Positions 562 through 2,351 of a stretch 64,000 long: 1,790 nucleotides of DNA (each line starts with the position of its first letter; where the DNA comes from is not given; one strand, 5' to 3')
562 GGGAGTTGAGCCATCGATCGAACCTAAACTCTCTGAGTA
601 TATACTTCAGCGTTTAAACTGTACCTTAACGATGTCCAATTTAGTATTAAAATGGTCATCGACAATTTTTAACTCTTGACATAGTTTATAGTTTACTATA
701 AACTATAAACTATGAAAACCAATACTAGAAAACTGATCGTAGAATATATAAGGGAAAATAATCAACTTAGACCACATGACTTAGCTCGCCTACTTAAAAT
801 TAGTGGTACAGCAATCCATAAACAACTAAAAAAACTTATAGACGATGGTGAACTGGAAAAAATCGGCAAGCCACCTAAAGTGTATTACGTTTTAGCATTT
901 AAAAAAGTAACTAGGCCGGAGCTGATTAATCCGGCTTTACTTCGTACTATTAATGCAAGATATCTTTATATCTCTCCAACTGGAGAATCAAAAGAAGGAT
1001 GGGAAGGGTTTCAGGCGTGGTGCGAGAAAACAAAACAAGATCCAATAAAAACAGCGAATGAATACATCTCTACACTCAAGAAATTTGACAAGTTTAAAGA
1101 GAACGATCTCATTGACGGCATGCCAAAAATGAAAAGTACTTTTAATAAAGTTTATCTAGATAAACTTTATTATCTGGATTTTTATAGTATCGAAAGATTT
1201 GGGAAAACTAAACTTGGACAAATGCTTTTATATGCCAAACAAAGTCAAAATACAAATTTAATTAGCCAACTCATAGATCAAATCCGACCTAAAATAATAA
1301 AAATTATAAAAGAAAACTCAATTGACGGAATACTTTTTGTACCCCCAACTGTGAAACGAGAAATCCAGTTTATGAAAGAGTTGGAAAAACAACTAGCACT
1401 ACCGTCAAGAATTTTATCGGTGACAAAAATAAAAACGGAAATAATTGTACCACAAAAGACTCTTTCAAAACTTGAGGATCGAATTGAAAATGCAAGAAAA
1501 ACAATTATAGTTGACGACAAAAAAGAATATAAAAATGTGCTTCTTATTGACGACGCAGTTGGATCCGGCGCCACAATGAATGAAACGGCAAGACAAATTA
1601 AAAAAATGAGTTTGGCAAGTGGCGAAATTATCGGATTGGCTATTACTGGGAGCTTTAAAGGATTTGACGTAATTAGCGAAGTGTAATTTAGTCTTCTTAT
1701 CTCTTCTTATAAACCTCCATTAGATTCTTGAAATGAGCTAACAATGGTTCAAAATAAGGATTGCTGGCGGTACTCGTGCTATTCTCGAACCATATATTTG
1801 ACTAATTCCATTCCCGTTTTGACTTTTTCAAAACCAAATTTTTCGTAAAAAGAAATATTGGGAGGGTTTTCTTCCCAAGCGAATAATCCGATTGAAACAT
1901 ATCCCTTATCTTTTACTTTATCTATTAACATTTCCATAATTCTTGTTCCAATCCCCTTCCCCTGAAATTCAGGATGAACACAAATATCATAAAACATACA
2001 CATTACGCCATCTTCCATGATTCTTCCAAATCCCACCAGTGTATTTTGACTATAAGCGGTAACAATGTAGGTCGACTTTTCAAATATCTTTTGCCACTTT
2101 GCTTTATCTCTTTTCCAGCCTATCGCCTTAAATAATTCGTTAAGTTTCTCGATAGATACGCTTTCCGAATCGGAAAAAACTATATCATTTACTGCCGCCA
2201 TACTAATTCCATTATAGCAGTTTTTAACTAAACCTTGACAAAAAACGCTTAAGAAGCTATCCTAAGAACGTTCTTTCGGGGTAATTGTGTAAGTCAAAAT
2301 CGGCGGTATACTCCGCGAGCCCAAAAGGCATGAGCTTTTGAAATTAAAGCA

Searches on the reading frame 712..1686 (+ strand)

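Call 7: search_protein_families(library=pfam, proteins=[window:712-1686:+])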
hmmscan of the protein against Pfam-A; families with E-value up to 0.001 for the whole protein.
window:712-1686:+ (324 aa): 6 families
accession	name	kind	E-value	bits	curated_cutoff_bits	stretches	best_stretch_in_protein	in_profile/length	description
PF13412.12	HTH_24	-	1.5e-06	28.1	21.9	1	4-46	3-45/48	Winged helix-turn-helix DNA-binding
PF12802.13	MarR_2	-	7.1e-05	23.3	27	1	8-50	9-52/61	MarR family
PF01022.26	HTH_5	-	0.00014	22.1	22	1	5-46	3-43/47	Bacterial regulatory protein, arsR family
PF24390.1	PRTase-CE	-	0.00029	21.2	27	1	174-320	28-154/253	PRTase-CE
PF00156.33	Pribosyltran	-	0.00029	20.6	26.3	1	256-302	79-116/158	Phosphoribosyl transferase domain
PF08279.18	HTH_11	-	0.00071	19.8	25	0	6-49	2-44/55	HTH domain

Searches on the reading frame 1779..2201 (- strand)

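Call 7: search_protein_families(library=pfam, proteins=[window:1779-2201:-])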
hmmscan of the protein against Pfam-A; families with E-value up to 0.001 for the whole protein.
window:1779-2201:- (140 aa): 7 families
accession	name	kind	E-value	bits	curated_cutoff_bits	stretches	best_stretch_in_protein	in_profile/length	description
PF00583.31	Acetyltransf_1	-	2.5e-18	66.8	20.7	1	36-124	27-116/116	Acetyltransferase (GNAT) family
PF13508.13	Acetyltransf_7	-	5.9e-17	62.3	27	1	45-126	4-84/84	Acetyltransferase (GNAT) domain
PF13673.13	Acetyltransf_10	-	6.7e-15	55.6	23.6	1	34-128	20-111/128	Acetyltransferase (GNAT) domain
PF08445.16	FR47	-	8.1e-10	39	22.1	1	69-128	23-81/86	FR47-like protein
PF13527.13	Acetyltransf_9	-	6e-08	33.2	25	1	70-126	75-126/127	Acetyltransferase (GNAT) domain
PF13302.13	Acetyltransf_3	-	3.3e-05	25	25.4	1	33-125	44-138/138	Acetyltransferase (GNAT) domain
PF14542.12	Acetyltransf_CG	-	0.00013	22.4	30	1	53-101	9-58/80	GCN5-related N-acetyl-transferase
